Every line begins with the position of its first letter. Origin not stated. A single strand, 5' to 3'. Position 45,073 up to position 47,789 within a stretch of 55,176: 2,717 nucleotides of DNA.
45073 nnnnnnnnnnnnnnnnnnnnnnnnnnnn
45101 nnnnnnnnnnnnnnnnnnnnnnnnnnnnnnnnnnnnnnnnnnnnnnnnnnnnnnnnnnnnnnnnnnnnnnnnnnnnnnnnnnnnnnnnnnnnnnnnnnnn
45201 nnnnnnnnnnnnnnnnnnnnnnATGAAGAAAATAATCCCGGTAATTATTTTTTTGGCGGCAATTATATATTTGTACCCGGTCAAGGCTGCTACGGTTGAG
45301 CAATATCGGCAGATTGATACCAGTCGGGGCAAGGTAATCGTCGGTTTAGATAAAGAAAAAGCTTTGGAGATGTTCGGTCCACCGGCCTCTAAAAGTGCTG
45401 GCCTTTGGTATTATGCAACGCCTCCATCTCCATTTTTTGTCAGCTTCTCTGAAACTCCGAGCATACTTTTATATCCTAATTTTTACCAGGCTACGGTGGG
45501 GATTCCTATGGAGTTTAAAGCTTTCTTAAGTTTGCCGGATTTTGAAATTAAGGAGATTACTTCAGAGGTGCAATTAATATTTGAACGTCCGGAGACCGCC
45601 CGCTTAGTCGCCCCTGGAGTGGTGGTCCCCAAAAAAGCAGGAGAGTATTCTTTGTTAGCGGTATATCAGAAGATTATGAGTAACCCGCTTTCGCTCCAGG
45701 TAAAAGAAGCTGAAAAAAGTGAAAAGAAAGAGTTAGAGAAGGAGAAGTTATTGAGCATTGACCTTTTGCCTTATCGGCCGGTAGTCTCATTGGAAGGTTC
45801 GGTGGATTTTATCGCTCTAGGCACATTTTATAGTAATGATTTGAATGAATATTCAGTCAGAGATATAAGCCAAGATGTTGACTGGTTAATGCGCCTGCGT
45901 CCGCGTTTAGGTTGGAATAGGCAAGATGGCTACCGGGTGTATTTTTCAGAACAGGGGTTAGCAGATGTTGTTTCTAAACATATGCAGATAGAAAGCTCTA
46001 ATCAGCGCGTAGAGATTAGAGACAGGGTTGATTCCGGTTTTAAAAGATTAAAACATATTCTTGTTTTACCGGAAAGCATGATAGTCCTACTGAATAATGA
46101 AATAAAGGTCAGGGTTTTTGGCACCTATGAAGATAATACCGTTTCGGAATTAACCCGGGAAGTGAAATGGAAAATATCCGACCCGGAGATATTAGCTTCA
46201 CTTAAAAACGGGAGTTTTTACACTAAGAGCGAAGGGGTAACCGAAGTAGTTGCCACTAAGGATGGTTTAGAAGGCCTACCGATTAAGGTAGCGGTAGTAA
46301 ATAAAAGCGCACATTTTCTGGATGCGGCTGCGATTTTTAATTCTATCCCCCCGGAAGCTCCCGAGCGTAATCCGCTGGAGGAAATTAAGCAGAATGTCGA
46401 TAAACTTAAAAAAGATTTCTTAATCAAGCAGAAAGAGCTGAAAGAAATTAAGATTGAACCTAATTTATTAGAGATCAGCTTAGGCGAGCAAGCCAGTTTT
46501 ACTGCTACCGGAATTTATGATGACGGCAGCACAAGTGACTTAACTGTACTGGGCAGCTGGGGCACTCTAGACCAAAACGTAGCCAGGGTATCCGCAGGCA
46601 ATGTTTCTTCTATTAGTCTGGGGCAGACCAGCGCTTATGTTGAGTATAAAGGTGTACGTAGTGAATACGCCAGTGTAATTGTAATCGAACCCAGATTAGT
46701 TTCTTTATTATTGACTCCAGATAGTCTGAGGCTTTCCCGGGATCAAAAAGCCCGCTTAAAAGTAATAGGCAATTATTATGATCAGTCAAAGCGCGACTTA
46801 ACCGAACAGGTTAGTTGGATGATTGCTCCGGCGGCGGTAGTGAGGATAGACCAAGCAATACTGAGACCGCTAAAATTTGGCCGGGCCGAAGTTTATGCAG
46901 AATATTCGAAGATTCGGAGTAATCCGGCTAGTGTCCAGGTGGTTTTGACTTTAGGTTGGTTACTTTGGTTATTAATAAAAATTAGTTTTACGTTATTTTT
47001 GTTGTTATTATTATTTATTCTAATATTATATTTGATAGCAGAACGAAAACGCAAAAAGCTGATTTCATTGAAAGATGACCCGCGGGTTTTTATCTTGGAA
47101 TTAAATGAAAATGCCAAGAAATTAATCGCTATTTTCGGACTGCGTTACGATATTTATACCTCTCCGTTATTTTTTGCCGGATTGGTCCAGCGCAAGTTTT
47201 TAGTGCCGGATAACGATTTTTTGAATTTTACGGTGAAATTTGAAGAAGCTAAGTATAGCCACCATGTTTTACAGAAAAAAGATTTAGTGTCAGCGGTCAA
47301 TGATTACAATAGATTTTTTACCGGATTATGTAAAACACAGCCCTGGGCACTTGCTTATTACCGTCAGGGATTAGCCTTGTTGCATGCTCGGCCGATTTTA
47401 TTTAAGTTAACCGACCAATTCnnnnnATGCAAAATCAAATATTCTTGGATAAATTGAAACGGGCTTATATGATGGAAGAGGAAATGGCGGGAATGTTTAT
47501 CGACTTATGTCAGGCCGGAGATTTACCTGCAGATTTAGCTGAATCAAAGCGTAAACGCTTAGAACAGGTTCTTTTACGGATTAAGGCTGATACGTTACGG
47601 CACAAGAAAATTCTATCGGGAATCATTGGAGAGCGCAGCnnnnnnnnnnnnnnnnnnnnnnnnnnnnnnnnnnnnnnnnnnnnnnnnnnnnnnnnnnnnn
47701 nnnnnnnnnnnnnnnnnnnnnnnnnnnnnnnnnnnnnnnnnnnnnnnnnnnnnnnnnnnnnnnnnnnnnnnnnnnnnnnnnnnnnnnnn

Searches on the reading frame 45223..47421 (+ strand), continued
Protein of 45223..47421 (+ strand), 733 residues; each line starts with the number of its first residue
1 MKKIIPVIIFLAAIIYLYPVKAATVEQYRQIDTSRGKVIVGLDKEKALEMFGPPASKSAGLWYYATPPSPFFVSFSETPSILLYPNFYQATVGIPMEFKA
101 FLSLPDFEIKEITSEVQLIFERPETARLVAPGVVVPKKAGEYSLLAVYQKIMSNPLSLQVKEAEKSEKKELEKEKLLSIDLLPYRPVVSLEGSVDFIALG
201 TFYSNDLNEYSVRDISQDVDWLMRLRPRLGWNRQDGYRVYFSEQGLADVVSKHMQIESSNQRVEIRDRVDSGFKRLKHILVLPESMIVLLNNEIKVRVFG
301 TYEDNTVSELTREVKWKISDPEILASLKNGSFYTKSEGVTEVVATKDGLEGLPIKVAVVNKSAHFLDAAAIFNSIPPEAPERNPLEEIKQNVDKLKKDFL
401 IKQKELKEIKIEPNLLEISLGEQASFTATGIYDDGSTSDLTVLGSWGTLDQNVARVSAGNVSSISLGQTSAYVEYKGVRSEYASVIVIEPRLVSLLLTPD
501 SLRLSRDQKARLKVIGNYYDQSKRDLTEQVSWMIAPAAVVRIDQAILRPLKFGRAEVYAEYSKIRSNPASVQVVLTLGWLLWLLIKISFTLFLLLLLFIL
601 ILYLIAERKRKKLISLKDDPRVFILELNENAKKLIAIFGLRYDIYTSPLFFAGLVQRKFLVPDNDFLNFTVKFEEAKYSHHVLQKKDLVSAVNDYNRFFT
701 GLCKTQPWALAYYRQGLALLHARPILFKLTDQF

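Call 61: search_protein_families(library=pfam, proteins=[L103:12337-12657:+, L103:12755-13843:+, L103:13940-14866:+, L103:14977-16053:+, L107:12152-13138:+, L107:13134-14441:+, L107:14441-15220:+, L107:15227-18079:+, L113:2868-4901:+, L101:3887-4345:+], max_evalue=0.001)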
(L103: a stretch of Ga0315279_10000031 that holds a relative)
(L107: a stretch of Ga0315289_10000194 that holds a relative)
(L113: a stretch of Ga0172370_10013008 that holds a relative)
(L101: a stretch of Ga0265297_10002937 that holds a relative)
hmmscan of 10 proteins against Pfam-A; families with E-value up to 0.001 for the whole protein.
L103:12337-12657:+ (107 aa): 11 families
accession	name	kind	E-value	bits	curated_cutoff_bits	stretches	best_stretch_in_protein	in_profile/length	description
PF00085.26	Thioredoxin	-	6.8e-34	116.4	23.5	1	4-103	3-102/103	Thioredoxin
PF13098.12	Thioredoxin_2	-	2.9e-08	34.4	27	1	17-101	3-103/104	Thioredoxin-like domain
PF13905.12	Thioredoxin_8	-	7.5e-08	33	27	1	21-62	3-46/94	Thioredoxin-like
PF13728.12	TraF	-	2.7e-05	24.5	23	1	25-102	135-223/224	F plasmid transfer operon protein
PF13192.12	Thioredoxin_3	-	5.1e-05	23.7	24.8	1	30-79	9-55/76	Thioredoxin domain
PF14595.12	Thioredoxin_9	-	0.00016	22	25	1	16-87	39-110/129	Thioredoxin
PF05768.20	Glrx-like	-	0.00019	22.1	26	1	31-103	10-77/77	Glutaredoxin-like domain (DUF836)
PF00578.27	AhpC-TSA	-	0.00021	21.7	26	1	21-63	27-71/124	AhpC/TSA family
PF13899.12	Thioredoxin_7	-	0.00026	21.5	27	1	14-81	12-82/83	Thioredoxin-like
PF08534.16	Redoxin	-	0.00083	19.6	26.6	0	21-64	30-75/148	Redoxin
PF04756.19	OST3_OST6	-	0.00083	19.3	27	1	30-82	45-104/294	OST3 / OST6 family, transporter family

L103:12755-13843:+ (363 aa): 3 families
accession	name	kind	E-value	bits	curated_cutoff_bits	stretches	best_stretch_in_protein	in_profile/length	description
PF13500.12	AAA_26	-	3e-30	106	27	1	2-216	1-197/198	AAA domain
PF07085.17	DRTGG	-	4.1e-24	84.9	25.2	1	233-330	13-104/105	DRTGG domain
PF01656.29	CbiA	-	2.4e-11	44.1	25.4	1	4-213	1-115/125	CobQ/CobB/MinD/ParA nucleotide binding domain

L103:13940-14866:+ (309 aa): 1 family
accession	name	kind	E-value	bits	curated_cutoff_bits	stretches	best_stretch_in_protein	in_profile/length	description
PF01515.24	PTA_PTB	-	8.3e-104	347.8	24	1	3-304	2-318/319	Phosphate acetyl/butaryl transferase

L103:14977-16053:+ (359 aa): 1 family
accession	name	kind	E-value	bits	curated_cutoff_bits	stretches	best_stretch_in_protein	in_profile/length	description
PF00871.23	Acetate_kinase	-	1.9e-132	442.1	22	1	6-324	1-347/392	Acetokinase family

L107:12152-13138:+ (329 aa): 1 family
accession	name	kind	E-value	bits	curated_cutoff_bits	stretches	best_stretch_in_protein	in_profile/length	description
PF00953.26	Glycos_transf_4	-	1.9e-33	116.2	27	1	69-216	2-159/160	Glycosyl transferase family 4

L107:13134-14441:+ (436 aa): 7 families
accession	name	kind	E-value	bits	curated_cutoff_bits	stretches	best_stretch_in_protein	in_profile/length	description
PF01593.30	Amino_oxidase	-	1.1e-22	81.4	19.8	1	13-425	1-435/443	Flavin containing amine oxidoreductase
PF13450.12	NAD_binding_8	-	6.6e-16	58.8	21.9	1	8-66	1-61/68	NAD(P)-binding Rossmann-like domain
PF01266.30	DAO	-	4.5e-08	33.5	27.9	1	5-39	1-35/353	FAD dependent oxidoreductase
PF00890.30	FAD_binding_2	-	7e-06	25.9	20.4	1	6-40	2-36/414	FAD binding domain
PF01494.25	FAD_binding_3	-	9e-05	22.3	22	1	6-52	4-50/349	FAD binding domain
PF01134.28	GIDA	-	0.00064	19.3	22.1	1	6-49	2-46/391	Glucose inhibited division protein A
PF12831.13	FAD_oxidored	-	0.00096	19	27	0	6-48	2-44/416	FAD dependent oxidoreductase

L107:14441-15220:+ (260 aa): 1 family
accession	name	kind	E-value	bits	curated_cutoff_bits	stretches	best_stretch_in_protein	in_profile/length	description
PF01061.29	ABC2_membrane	-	1.9e-11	44.4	26.9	1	17-220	3-210/211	ABC-2 type transporter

L107:15227-18079:+ (951 aa): 3 families
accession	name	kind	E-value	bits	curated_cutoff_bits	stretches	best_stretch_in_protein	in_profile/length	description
PF00005.33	ABC_tran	-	1.1e-19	71.8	25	1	31-161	1-134/137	ABC transporter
PF13476.12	AAA_23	-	0.00017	22.7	27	1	31-63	10-41/201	AAA domain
PF13175.12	AAA_15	-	0.00017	21.8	32.1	1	28-68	11-50/374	AAA ATPase domain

L113:2868-4901:+ (678 aa): 22 families
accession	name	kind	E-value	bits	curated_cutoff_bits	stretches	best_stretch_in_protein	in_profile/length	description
PF07719.23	TPR_2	-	3.2e-35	117.8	27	2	481-512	2-33/34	Tetratricopeptide repeat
PF00515.34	TPR_1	-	3.5e-29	99.8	27.8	1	481-512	2-33/34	Tetratricopeptide repeat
PF13431.12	TPR_17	-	4e-26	89.5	24.4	1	469-500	2-33/34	Tetratricopeptide repeat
PF13181.12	TPR_8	-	4.8e-25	86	25.7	1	481-512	2-33/34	Tetratricopeptide repeat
PF14559.12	TPR_19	-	4.3e-24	85.1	25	3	531-588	8-65/68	Tetratricopeptide repeat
PF13428.12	TPR_14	-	1.1e-23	81.8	23.5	0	486-523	7-44/44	Tetratricopeptide repeat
PF13432.12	TPR_16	-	1.2e-22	80.4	32.7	2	454-513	5-64/65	Tetratricopeptide repeat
PF13414.12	TPR_11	-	7.4e-21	74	26.8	2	489-523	3-37/42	TPR repeat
PF13424.12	TPR_12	-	5.6e-16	58.9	30.1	1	481-543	4-74/77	Tetratricopeptide repeat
PF13176.12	TPR_7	-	2.5e-12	46.3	27.9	0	550-577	1-28/36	Tetratricopeptide repeat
PF13174.12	TPR_6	-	2e-11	44.2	26.3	0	455-479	10-33/33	Tetratricopeptide repeat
PF12895.13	ANAPC3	-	6.3e-11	42.8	27.2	0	528-588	3-62/82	Anaphase-promoting complex, cyclosome, subunit 3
PF13371.12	TPR_9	-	2.4e-10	40.7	35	1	421-479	4-62/73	Tetratricopeptide repeat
PF23914.1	TPR_CcmH_CycH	-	1.5e-09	38.3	42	1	527-616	63-155/158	Cytochrome c-type biogenesis protein H TPR domain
PF13374.12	TPR_10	-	2.8e-09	37.1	27.5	0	484-508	6-30/42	Tetratricopeptide repeat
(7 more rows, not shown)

L101:3887-4345:+ (153 aa): 3 families
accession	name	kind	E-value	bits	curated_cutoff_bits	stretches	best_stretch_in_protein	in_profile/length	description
PF14437.12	MafB19-deam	-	3.1e-40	137.8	27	1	5-150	3-142/142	MafB19-like deaminase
PF00383.29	dCMP_cyt_deam_1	-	1.2e-31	109.1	25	1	4-102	3-101/102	Cytidine and deoxycytidylate deaminase zinc-binding region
PF14439.12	Bd3614-deam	-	7.7e-07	29.5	38.5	1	28-96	12-79/113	Bd3614-like deaminase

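Call 91: search_protein_families(library=padloc, proteins=[window:45223-47421:+], max_evalue=0.001)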
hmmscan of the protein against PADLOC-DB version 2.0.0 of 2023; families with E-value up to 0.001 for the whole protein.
window:45223-47421:+ (733 aa): 0 families

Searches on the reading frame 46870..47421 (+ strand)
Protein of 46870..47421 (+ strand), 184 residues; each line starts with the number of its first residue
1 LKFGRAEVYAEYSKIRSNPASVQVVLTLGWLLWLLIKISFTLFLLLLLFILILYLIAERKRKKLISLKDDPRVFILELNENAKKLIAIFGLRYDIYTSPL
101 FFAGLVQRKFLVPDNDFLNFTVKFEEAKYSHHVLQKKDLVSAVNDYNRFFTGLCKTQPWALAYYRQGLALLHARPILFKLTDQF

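Call 17: search_protein_families(library=pfam, proteins=[window:46870-47421:+], max_evalue=5)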
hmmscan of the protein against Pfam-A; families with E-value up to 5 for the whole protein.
window:46870-47421:+ (184 aa): 1 family
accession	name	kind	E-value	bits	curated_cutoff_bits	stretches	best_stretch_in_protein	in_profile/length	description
PF06143.16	Baculo_11_kDa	-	0.27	11.3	28.4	1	33-63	36-66/84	Baculovirus 11 kDa family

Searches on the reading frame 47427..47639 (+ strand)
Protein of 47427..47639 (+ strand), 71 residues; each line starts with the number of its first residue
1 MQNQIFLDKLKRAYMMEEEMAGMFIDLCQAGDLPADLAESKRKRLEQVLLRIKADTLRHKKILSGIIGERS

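Call 5: search_protein_families(library=pfam, proteins=[window:47427-47639:+], max_evalue=0.01)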
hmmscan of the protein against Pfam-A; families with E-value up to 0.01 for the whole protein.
window:47427-47639:+ (71 aa): 0 families

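Call 6: search_protein_families(library=ncbifam, proteins=[window:47427-47639:+], max_evalue=0.01)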
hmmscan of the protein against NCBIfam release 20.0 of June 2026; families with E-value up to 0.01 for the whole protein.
window:47427-47639:+ (71 aa): 0 families

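Call 17: search_protein_families(library=pfam, proteins=[window:47427-47639:+], max_evalue=5)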
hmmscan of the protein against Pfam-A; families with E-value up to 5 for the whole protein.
window:47427-47639:+ (71 aa): 1 family
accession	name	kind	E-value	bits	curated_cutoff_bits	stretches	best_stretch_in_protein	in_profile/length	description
PF05974.18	DUF892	-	0.013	16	23.7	1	3-69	3-79/159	Domain of unknown function (DUF892)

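Call 42: search_solved_structures(query=A3, max_evalue=10, show_alignments=3)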
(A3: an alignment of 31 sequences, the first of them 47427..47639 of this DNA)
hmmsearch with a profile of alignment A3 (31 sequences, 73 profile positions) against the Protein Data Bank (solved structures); distinct sequences matched with E-value up to 10: 1.
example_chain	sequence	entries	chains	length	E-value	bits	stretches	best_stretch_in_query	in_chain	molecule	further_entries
5daj_A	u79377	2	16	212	6.1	10.3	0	23-50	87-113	NalD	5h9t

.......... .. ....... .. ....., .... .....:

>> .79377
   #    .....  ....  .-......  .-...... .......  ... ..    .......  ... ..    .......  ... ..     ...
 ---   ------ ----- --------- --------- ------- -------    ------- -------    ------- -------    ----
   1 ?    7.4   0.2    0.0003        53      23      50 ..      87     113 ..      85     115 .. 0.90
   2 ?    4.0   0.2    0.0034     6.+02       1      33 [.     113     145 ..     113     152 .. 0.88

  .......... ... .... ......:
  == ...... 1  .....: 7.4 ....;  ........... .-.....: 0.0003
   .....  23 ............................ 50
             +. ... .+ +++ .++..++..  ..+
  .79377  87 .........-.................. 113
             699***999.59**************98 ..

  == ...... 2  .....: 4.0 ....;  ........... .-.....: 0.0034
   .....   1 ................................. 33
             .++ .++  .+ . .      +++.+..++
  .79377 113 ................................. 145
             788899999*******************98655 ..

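Call 91: search_protein_families(library=padloc, proteins=[window:47427-47639:+], max_evalue=0.001)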
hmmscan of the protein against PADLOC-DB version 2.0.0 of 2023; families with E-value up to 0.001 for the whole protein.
window:47427-47639:+ (71 aa): 0 families
